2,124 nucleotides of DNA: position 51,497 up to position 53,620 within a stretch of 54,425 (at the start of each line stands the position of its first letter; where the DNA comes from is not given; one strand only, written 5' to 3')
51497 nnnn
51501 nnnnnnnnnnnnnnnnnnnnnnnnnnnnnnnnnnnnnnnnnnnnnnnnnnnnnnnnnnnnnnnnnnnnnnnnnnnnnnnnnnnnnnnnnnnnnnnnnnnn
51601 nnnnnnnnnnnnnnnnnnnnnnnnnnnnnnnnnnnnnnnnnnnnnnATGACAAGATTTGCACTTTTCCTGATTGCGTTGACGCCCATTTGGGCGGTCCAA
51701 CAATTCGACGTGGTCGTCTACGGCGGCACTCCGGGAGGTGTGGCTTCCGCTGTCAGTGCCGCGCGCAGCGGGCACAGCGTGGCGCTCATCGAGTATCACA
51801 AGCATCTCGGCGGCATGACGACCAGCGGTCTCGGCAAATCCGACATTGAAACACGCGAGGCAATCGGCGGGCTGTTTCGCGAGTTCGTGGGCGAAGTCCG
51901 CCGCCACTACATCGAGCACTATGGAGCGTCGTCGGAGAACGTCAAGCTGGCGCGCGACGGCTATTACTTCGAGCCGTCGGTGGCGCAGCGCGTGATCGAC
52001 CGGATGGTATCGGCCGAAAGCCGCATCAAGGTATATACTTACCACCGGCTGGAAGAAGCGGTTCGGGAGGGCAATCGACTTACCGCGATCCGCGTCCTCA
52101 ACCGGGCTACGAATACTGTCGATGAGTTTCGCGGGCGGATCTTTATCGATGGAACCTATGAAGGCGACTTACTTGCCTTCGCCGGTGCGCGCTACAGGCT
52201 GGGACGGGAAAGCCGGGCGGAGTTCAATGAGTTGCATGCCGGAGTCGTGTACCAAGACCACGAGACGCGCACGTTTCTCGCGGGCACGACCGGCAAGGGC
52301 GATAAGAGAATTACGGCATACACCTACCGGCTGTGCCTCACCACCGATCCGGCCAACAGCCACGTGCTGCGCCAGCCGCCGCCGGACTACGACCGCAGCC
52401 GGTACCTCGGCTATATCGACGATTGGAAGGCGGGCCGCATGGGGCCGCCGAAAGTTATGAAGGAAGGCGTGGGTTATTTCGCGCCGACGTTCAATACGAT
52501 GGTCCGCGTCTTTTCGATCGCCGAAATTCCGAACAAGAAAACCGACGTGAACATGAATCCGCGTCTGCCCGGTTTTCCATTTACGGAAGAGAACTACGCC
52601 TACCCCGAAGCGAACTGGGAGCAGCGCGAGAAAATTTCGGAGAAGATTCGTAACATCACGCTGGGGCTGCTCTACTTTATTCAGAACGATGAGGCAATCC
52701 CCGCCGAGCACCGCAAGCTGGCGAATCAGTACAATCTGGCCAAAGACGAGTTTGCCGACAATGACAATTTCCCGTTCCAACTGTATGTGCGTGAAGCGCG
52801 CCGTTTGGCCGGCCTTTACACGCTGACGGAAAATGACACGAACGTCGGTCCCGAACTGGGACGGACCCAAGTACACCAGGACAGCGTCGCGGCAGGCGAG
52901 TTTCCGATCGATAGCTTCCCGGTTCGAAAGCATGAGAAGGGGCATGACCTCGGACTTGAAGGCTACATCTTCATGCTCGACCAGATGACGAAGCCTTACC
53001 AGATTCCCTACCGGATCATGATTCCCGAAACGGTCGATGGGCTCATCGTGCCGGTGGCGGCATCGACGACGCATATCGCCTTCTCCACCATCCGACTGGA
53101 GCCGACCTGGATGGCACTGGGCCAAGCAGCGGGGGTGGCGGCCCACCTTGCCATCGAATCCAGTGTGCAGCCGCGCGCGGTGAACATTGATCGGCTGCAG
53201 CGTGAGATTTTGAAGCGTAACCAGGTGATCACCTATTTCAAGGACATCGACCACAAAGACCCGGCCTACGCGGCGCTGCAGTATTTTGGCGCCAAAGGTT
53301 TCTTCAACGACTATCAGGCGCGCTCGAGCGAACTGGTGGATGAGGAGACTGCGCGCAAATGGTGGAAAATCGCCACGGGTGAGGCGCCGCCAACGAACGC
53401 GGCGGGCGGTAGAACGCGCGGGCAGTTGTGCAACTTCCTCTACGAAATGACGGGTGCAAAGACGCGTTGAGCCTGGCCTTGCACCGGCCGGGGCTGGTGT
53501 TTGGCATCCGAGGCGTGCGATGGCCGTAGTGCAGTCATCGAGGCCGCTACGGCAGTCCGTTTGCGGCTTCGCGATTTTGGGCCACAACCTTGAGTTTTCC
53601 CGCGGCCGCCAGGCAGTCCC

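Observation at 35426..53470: Eighteen-kb, ten-gene operon bracketed by paralogous exported flavoproteins and combining a CxxCH protein, DUF1501, three BNR propellers, a sulfatase and a large hydrolase: candidate novel oxidative glycan-processing system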

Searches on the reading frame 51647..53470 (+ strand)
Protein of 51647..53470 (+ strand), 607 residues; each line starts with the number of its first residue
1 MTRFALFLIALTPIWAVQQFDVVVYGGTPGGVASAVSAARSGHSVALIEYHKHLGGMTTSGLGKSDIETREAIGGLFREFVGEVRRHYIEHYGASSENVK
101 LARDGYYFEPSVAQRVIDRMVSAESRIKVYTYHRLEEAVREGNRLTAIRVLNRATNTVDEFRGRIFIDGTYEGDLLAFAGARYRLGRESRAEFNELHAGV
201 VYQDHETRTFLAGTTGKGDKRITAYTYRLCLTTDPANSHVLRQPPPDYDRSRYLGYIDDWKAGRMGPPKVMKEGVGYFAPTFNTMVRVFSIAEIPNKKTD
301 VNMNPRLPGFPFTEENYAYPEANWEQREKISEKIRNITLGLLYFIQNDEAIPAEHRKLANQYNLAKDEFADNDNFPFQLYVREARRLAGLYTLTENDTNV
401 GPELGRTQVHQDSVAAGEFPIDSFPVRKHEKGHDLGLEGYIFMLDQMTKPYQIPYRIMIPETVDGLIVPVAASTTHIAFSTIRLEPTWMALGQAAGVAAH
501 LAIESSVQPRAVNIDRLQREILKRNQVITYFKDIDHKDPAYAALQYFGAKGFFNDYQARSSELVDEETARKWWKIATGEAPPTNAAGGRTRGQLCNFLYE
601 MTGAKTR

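Call 4: search_protein_families(library=pfam, proteins=[window:51647-53470:+], max_evalue=0.01)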
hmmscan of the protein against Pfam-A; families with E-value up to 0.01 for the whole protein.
window:51647-53470:+ (607 aa): 3 families
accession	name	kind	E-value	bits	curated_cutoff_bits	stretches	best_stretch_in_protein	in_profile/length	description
PF12831.13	FAD_oxidored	-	4e-101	339.8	27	1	21-520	1-415/416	FAD dependent oxidoreductase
PF03486.20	HI0933_like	-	0.0014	18.6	50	1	21-71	2-54/244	HI0933-like protein Rossmann domain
PF07992.20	Pyr_redox_2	-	0.0019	18.1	26.1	1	20-72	1-55/291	Pyridine nucleotide-disulphide oxidoreductase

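Call 5: search_protein_families(library=ncbifam, proteins=[window:51647-53470:+], max_evalue=0.01)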
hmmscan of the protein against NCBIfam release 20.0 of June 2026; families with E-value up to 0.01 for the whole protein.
window:51647-53470:+ (607 aa): 26 families (the best 25 are shown)
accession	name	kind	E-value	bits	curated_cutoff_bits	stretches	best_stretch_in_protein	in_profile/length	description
NF003585.0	PRK05249.1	equivalog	7.1e-07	28.2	465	1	18-59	5-46/464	Si-specific NAD(P)(+) transhydrogenase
TIGR03997.1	mycofact_OYE_2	equivalog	2.6e-06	26.1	793.15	1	20-87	380-444/645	mycofactocin system FadH/OYE family oxidoreductase 2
TIGR01350.1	lipoamide_DH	equivalog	7.1e-06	25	408.8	1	19-57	1-38/461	dihydrolipoyl dehydrogenase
NF009476.0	PRK12839.1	equivalog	2.8e-05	22.5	940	1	18-60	7-49/572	FAD-dependent oxidoreductase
NF041080.1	DGGGPL_reductase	equivalog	3.7e-05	22.8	580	1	19-171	1-154/447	digeranylgeranylglycerophospholipid reductase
TIGR03140.1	AhpF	equivalog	4.6e-05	22.1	502.9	1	17-58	210-249/515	alkyl hydroperoxide reductase subunit F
NF004789.0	PRK06134.1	subfamily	4.9e-05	22.1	747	1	18-63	11-56/581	FAD-dependent oxidoreductase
TIGR02032.1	GG-red-SF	subfamily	5.1e-05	23.1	158.8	1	20-124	1-100/297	geranylgeranyl reductase family protein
NF004776.0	PRK06116.1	equivalog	5.3e-05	22.4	480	1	18-57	3-41/450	glutathione-disulfide reductase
NF009410.0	PRK12771.1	subfamily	5.4e-05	21.9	516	1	22-61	141-180/566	NAD(P)-binding protein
NF009477.0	PRK12843.1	equivalog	0.00017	20.2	758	1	16-60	13-57/578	FAD-dependent oxidoreductase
NF009474.0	PRK12837.1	equivalog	0.00024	20.1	675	1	18-59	6-46/513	FAD-binding protein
NF053677.1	Desat2ChcC2Cyan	equivalog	0.00026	19.5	900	1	21-59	2-40/558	4-oxocyclohex-2-ene-1-carboxylate 5-dehydrogenase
TIGR01372.1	soxA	subfamily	0.00029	18.8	1164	1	19-62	168-211/996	sarcosine oxidase subunit alpha family protein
NF005691.0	PRK07494.1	equivalog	0.00063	18.4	459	1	17-68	6-57/404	UbiH/UbiF family hydroxylase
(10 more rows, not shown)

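Call 10: search_solved_structures(query=window:51647-53470:+, max_evalue=1)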
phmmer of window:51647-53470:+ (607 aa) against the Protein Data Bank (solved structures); distinct sequences matched with E-value up to 1: 88 (the best 60 are shown).
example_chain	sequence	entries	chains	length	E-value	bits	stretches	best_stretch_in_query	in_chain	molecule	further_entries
1bhy_A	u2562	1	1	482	0.0002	23.2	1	18-58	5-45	P64K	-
1ojt_A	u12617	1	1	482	0.0002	23.2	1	18-58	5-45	SURFACE PROTEIN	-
5u25_A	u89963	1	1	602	0.00025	22.9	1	18-58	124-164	Dihydrolipoamide dehydrogenase (E3 component of pyruvate and 2-oxoglutarate dehydrogenase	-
6bz0_A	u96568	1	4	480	0.0006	21.7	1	18-61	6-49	Dihydrolipoyl dehydrogenase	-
2i0z_A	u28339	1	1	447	0.0035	19.1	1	18-87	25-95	NAD(FAD)-utilizing dehydrogenases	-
1ps9_A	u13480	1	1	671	0.0038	19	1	15-58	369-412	2,4-dienoyl-CoA reductase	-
3cty_A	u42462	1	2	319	0.0048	18.7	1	18-106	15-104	Thioredoxin reductase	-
4y4n_A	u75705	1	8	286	0.0055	18.5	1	17-80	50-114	Putative ribose 1,5-bisphosphate isomerase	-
6aon_A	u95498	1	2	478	0.0074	18.1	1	18-62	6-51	Dihydrolipoyl dehydrogenase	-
3lad_A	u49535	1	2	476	0.0087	17.8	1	18-61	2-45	DIHYDROLIPOAMIDE DEHYDROGENASE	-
7e7h_A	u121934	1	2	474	0.02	16.6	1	13-96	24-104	Amino_oxidase domain-containing protein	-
4j56_A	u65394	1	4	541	0.022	16.5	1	19-66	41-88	Thioredoxin reductase 2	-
4j57_A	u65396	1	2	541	0.022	16.5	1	19-66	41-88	Thioredoxin reductase 2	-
4b1b_A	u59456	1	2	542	0.022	16.5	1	19-66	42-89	THIOREDOXIN REDUCTASE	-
2zxh_A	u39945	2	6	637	0.024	16.4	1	14-58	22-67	tRNA uridine 5-carboxymethylaminomethyl modification enzyme mnmG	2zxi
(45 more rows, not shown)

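Call 15: find_homologous_proteins(query=window:51647-53470:+, max_evalue=1e-10)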
Query window:51647-53470:+ (607 aa): 7281 proteins with E <= 1e-10 among 8000 candidates; the best 120 are listed.
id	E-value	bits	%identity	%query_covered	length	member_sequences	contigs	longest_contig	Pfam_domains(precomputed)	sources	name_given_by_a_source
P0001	0.0e+0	1400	100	100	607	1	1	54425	PF12831.14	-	-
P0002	0.0e+0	1133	80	99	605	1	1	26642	PF12831.14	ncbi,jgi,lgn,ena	-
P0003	0.0e+0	1112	77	99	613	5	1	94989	PF12831.14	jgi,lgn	jgi:hypothetical protein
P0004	0.0e+0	1069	74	97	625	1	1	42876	PF00890.31,PF12831.14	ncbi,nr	ncbi:MAG: FAD-dependent oxidoreductase [Bryobacterales bacterium]|nr:FAD-dependent oxidoreductase [B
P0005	0.0e+0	1067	74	98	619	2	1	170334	PF00890.31,PF12831.14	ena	-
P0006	0.0e+0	1064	77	96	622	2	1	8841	PF00890.31,PF12831.14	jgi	jgi:hypothetical protein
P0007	0.0e+0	1059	75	96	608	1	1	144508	PF00890.31,PF12831.14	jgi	-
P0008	0.0e+0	1054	74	98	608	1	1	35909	PF00890.31,PF01134.29,PF12831.14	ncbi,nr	ncbi:MAG: FAD-dependent oxidoreductase [Bryobacterales bacterium]|nr:FAD-dependent oxidoreductase [B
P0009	0.0e+0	1048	75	96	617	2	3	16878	PF00890.31,PF12831.14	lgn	-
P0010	0.0e+0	1044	73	96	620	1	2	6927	PF12831.14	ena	-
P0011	0.0e+0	1043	75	96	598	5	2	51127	PF12831.14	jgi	jgi:hypothetical protein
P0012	0.0e+0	1038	71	100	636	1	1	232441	PF12831.14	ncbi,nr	ncbi:MAG: FAD-dependent oxidoreductase [Bryobacterales bacterium]|nr:FAD-dependent oxidoreductase [B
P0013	0.0e+0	1031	72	95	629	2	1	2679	PF12831.14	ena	-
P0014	0.0e+0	1031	76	96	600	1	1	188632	PF03486.21,PF12831.14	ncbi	-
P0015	0.0e+0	1027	69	98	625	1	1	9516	PF12831.14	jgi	jgi:hypothetical protein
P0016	0.0e+0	1025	72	98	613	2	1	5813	PF00890.31,PF12831.14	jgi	-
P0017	0.0e+0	1024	72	99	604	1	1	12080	PF12831.14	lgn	-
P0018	0.0e+0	1022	71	96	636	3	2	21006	PF12831.14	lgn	-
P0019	0.0e+0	1022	73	98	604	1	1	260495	PF03486.21,PF12831.14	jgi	-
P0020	0.0e+0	1017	74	96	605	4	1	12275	PF12831.14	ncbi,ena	-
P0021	0.0e+0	1016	74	95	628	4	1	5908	PF12831.14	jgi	-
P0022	0.0e+0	1011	73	96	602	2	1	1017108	PF12831.14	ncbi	ncbi:MAG: FAD-dependent oxidoreductase [Bryobacteraceae bacterium]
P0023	0.0e+0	1011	72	99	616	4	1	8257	PF03486.21,PF12831.14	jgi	jgi:hypothetical protein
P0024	4.5e-298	1008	70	99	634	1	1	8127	PF03486.21,PF12831.14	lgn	-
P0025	5.6e-298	1008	70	97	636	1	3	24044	PF12831.14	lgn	-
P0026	8.9e-298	1007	72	99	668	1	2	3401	PF12831.14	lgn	-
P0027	3.5e-297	1005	70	97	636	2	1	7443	PF12831.14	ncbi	-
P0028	5.2e-297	1004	70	97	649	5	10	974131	PF12831.14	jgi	jgi:hypothetical protein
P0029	7.8e-296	1001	72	96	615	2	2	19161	PF12831.14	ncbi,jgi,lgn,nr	ncbi:MAG: FAD-dependent oxidoreductase [Acidobacteria bacterium]|nr:FAD-dependent oxidoreductase [Ac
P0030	1.5e-294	996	70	96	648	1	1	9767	PF12831.14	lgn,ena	-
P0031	2.7e-292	989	69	97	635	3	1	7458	PF12831.14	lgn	-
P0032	5.5e-292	988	69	97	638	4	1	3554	PF12831.14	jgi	jgi:hypothetical protein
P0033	5.9e-292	988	69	97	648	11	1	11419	PF12831.14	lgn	-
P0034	1.2e-289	980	72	96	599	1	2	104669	PF12831.14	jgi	jgi:hypothetical protein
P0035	1.7e-288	976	69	99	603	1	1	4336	PF12831.14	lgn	-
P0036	1.7e-288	976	72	96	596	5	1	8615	PF12831.14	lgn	-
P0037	2.9e-288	976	71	99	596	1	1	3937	PF12831.14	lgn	-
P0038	1.7e-287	973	71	99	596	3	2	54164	PF12831.14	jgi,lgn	jgi:hypothetical protein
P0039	2.4e-287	972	70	99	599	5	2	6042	PF12831.14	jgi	jgi:hypothetical protein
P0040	3.1e-287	972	71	96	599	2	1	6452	PF12831.14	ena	-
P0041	2.0e-286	969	69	98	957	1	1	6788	PF24067.2,PF13088.13,PF12831.14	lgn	-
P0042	1.4e-285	967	69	96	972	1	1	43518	PF24067.2,PF00890.31,PF13088.13,PF12831.14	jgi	-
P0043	5.4e-285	965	69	96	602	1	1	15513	PF12831.14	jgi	jgi:hypothetical protein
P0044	7.2e-284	961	69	96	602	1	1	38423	PF12831.14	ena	-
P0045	1.8e-283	960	69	98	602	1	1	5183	PF12831.14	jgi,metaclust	metaclust:\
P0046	2.2e-283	959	68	99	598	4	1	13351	PF01134.29,PF12831.14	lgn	-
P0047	3.5e-283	959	71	94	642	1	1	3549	PF12831.14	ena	-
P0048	4.7e-282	955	70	96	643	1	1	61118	PF12831.14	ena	-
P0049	1.7e-280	950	67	92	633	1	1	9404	PF03486.21,PF12831.14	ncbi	-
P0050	2.7e-277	939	68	92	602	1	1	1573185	PF03486.21,PF12831.14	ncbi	ncbi:MAG: FAD-dependent oxidoreductase [Bryobacteraceae bacterium]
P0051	2.8e-277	939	65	99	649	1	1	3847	PF12831.14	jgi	-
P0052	7.1e-277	938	68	96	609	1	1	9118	PF12831.14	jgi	jgi:hypothetical protein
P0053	3.1e-276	936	67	96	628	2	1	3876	PF12831.14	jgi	-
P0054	3.8e-276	935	67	96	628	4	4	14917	PF12831.14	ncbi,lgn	-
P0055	4.1e-276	935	69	96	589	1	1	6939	PF12831.14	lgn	-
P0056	1.8e-274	930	67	97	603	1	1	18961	PF12831.14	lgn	-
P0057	2.9e-274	929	67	96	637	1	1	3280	PF12831.14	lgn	-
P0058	3.4e-274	929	65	97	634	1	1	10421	PF12831.14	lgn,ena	-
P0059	6.9e-274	928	65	97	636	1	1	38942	PF12831.14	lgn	-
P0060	1.3e-273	927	67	97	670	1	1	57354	PF12831.14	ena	-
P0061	2.0e-273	927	69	92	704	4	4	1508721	PF12831.14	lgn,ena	-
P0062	1.3e-272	924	70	93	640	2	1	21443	PF12831.14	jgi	jgi:hypothetical protein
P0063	1.4e-272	924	65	99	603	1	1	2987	PF03486.21,PF12831.14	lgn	-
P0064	1.6e-272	923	68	94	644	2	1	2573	PF12831.14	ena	-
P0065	5.0e-272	922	67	96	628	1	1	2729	PF12831.14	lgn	-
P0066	7.8e-272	921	68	96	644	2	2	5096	PF13450.13,PF07992.21,PF12831.14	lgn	-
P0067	2.5e-271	920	67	99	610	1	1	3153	PF12831.14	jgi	jgi:hypothetical protein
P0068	5.0e-271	919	67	96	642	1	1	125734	PF12831.14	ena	-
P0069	6.0e-271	918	65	99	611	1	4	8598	PF12831.14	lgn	-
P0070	1.9e-270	917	68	96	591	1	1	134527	PF03486.21,PF12831.14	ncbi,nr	ncbi:MAG: FAD-dependent oxidoreductase [Acidobacteria bacterium]|nr:FAD-dependent oxidoreductase [Ac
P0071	5.4e-270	915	68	97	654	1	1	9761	PF12831.14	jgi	jgi:hypothetical protein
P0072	6.9e-270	915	65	98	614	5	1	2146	PF12831.14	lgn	-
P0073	1.4e-269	914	64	99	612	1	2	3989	PF00890.31,PF12831.14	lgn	-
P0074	1.4e-269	914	68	96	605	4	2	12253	PF12831.14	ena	-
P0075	1.8e-269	913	65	99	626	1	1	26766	PF12831.14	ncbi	ncbi:MAG: FAD-dependent oxidoreductase [Bryobacteraceae bacterium]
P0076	1.9e-268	910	65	99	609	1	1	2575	PF00890.31,PF07992.21,PF12831.14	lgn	-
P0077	3.7e-268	909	66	98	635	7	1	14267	PF00890.31,PF12831.14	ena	-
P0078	5.9e-268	908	64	96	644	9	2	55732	PF07992.21,PF12831.14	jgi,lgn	-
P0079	6.2e-268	908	66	96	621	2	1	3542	PF13450.13,PF07992.21,PF03486.21,PF12831.14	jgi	-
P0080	1.1e-267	907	66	92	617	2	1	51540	PF12831.14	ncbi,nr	ncbi:MAG: FAD-dependent oxidoreductase [Opitutaceae bacterium]|nr:FAD-dependent oxidoreductase [Opit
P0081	1.2e-267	907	67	95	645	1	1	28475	PF07992.21,PF12831.14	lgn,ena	-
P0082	2.1e-267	907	65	98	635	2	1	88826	PF00890.31,PF12831.14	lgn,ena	-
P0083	2.7e-267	906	67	94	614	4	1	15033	PF12831.14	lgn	-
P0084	1.2e-266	904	64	97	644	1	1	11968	PF07992.21,PF12831.14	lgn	-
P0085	1.7e-266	904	66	98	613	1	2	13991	PF07992.21,PF12831.14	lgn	-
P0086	2.2e-266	903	64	98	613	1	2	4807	PF00890.31,PF12831.14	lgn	-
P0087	2.3e-266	903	66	96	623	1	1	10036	PF12831.14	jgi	-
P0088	3.7e-266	902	64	97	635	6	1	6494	PF07992.21,PF12831.14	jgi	-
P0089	1.2e-265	901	65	96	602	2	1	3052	PF12831.14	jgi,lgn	jgi:hypothetical protein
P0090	1.4e-265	901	63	98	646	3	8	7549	PF13450.13,PF12831.14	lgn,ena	-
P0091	2.9e-265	900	64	98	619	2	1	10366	PF12831.14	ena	-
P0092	7.4e-265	898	65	96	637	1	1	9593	PF00890.31,PF12831.14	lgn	-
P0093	8.6e-265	898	67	92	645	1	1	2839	PF13450.13,PF12831.14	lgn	-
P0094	1.4e-264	897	68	93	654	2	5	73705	PF12831.14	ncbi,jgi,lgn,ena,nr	ncbi:MAG TPA: FAD-dependent oxidoreductase [Candidatus Paceibacterota bacterium]|nr:FAD-dependent ox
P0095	1.5e-264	897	66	96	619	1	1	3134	PF07992.21,PF12831.14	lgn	-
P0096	3.3e-264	896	65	96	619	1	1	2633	PF07992.21,PF12831.14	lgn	-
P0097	1.0e-263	894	67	92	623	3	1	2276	PF12831.14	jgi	jgi:hypothetical protein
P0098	2.7e-263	893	66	92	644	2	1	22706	PF12831.14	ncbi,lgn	ncbi:MAG TPA: FAD-dependent oxidoreductase [Acidobacteriaceae bacterium]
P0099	1.0e-262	891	63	97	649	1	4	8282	PF12831.14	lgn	-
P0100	1.2e-262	891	64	97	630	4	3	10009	PF12831.14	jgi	jgi:hypothetical protein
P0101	1.7e-262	890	62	99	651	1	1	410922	PF12831.14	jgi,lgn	jgi:hypothetical protein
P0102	2.9e-262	890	65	97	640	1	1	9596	PF12831.14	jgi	jgi:hypothetical protein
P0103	4.2e-262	889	64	97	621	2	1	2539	PF12831.14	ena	-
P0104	4.7e-262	889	65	96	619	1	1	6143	PF07992.21,PF12831.14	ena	-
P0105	6.0e-262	889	65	96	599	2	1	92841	PF13450.13,PF12831.14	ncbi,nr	ncbi:MAG: FAD-dependent oxidoreductase [Opitutus sp.]|nr:FAD-dependent oxidoreductase [Opitutus sp.]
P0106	6.1e-262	889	65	96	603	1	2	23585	PF12831.14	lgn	-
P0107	9.5e-262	888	63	92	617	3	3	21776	PF12831.14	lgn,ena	-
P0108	1.2e-261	888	63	96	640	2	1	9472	PF12831.14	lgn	-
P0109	1.8e-261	887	62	96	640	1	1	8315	PF12831.14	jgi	-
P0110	2.0e-261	887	64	97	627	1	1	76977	PF12831.14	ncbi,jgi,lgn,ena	-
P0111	2.3e-261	887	65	96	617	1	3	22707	PF12831.14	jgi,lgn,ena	-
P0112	3.2e-261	886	65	98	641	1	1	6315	PF12831.14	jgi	jgi:hypothetical protein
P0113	3.2e-261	886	64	98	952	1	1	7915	PF13088.13,PF12831.14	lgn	-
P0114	8.0e-261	885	63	99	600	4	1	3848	PF12831.14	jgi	jgi:hypothetical protein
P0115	9.8e-261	885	64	97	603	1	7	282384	PF12831.14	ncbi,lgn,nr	ncbi:MAG: FAD-dependent oxidoreductase [Bryobacterales bacterium]|nr:FAD-dependent oxidoreductase [B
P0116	1.3e-260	884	64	95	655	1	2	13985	PF12831.14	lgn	-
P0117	1.6e-260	884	66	94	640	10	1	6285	PF12831.14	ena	-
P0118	2.0e-260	884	65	97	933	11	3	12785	PF13088.13,PF12831.14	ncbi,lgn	-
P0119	1.0e-259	881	66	93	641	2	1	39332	PF12831.14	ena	-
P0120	2.2e-259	880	62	99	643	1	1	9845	PF07992.21,PF12831.14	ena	-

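Call 17: find_encoding_contigs(protein=P0012, flank=10000, max_places=2)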
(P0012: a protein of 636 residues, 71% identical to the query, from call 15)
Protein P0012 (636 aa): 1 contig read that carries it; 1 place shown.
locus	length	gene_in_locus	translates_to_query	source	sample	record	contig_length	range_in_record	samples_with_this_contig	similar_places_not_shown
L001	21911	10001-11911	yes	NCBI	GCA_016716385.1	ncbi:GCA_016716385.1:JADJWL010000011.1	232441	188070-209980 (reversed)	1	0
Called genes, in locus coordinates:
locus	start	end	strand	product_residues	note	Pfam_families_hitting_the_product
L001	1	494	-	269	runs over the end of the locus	PF09339:HTH_IclR, PF01614:IclR_C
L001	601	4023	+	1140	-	PF13620:CarboxypepD_reg, PF25183:OMP_b-brl_4, PF00593:TonB_dep_Rec_b-barrel (weak)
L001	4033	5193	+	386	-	PF13088:BNR_2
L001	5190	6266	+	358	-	PF13088:BNR_2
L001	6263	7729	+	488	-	PF00884:Sulfatase, PF01663:Phosphodiest (faint), PF16347:SGSH_C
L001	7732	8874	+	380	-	PF24067:Beta-prop_BT_1020 (weak), PF13088:BNR_2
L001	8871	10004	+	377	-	PF13088:BNR_2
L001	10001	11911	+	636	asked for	PF12831:FAD_oxidored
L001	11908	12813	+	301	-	PF00701:DHDPS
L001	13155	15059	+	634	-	PF07626:PSD3, PF07637:PSD5, PF07631:PSD4, PF07627:PSCyt3, PF07624:PSD2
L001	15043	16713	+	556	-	-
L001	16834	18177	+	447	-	PF00202:Aminotran_3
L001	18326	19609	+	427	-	PF01554:MatE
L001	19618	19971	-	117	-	PF01850:PIN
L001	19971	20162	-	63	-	PF09957:VapB_antitoxin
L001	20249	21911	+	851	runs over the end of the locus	PF22494:choice_anch_I (faint), PF04185:Phosphoesterase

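Call 18: find_encoding_contigs(protein=P0105, flank=10000, max_places=2)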
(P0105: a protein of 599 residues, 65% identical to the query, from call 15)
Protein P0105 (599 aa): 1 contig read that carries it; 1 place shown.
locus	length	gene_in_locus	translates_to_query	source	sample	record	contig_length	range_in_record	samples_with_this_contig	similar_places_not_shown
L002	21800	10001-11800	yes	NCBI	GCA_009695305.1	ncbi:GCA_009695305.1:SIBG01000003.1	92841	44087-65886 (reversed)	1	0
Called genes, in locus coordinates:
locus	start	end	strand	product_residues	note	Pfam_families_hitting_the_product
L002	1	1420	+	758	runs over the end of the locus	PF07715:Plug, PF00593:TonB_dep_Rec_b-barrel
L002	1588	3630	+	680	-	PF01839:FG-GAP (faint), PF12256:TcdB_toxin_midN (faint), PF13517:FG-GAP_3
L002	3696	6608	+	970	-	PF13620:CarboxypepD_reg, PF13715:CarbopepD_reg_2, PF07715:Plug, PF00593:TonB_dep_Rec_b-barrel, PF14905:OMP_b-brl_3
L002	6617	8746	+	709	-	PF00975:Thioesterase (faint), PF00561:Abhydrolase_1, PF12146:Hydrolase_4 (weak), PF00884:Sulfatase, PF01663:Phosphodiest (faint)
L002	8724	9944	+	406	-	PF13088:BNR_2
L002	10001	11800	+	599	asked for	PF12831:FAD_oxidored, PF13450:NAD_binding_8 (weak)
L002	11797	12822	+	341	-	PF13088:BNR_2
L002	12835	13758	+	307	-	PF00701:DHDPS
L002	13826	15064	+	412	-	PF00083:Sugar_tr, PF07690:MFS_1, PF03137:OATP (faint)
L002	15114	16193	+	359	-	PF13088:BNR_2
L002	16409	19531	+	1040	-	PF13620:CarboxypepD_reg, PF13715:CarbopepD_reg_2, PF07715:Plug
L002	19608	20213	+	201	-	PF13580:SIS_2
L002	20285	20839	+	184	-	PF00702:Hydrolase, PF13419:HAD_2 (weak), PF13242:Hydrolase_like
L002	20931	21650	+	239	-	PF00923:TAL_FSA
